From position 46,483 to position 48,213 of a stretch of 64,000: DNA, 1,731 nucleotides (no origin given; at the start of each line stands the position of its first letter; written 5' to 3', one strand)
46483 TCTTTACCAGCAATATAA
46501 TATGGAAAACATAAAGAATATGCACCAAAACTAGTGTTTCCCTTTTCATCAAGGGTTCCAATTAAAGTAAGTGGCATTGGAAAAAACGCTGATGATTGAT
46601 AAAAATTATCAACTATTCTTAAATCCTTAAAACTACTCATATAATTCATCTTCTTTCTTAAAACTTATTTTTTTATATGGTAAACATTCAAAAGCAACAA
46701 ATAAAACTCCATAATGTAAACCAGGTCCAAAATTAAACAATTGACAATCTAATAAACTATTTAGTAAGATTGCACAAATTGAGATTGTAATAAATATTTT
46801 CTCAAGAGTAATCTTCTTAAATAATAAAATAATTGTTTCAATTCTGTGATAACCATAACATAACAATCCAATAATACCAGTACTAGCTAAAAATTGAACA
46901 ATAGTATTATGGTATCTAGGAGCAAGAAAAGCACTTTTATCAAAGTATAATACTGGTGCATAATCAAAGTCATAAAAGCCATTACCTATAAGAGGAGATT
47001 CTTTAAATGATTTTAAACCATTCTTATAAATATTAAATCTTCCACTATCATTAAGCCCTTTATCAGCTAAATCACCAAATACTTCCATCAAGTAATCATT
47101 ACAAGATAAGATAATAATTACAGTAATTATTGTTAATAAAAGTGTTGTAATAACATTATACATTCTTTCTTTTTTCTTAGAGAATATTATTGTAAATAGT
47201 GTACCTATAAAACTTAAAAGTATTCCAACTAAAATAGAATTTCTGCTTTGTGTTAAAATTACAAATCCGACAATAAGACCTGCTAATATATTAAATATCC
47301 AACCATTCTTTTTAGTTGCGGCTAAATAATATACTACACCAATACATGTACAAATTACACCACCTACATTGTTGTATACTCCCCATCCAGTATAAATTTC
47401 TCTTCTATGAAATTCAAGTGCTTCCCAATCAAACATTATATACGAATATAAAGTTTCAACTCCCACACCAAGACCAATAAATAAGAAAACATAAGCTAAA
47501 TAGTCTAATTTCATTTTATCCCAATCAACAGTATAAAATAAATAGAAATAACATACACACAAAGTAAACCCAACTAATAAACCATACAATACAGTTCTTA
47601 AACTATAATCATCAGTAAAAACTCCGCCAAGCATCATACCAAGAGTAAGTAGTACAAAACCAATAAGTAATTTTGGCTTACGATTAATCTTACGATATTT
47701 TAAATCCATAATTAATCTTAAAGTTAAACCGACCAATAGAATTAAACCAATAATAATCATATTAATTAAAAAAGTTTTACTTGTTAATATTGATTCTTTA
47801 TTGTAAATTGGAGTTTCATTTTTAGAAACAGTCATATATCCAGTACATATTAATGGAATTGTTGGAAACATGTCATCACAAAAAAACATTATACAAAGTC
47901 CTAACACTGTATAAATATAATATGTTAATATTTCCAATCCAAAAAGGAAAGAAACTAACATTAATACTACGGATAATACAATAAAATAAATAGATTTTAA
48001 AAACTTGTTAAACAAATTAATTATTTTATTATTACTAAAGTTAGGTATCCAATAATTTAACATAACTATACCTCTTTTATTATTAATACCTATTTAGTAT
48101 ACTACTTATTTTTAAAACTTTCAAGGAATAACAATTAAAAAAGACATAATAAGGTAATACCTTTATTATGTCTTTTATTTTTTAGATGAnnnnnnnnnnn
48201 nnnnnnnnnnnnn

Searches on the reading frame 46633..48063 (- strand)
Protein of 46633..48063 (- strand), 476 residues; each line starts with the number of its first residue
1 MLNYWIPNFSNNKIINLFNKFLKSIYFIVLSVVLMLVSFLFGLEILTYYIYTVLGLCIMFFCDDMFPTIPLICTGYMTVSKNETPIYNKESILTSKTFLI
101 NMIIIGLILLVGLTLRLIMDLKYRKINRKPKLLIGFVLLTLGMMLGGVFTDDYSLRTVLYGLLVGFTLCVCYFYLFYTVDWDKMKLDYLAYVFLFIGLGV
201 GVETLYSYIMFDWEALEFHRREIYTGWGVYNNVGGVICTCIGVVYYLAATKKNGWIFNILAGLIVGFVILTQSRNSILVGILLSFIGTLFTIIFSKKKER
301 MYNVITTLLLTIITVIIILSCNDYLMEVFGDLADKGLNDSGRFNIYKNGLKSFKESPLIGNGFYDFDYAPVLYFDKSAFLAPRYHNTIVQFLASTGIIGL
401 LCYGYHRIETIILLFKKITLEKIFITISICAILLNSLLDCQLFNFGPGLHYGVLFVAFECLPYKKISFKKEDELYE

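Call 13: search_protein_families(library=pfam, proteins=[window:46633-48063:-], max_evalue=0.00001)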
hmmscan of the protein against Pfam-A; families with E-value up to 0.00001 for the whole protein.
window:46633-48063:- (476 aa): 1 family
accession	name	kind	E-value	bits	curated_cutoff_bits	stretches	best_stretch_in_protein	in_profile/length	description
PF04932.20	Wzy_C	-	1.5e-18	67.5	31.7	1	261-403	3-148/149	O-Antigen ligase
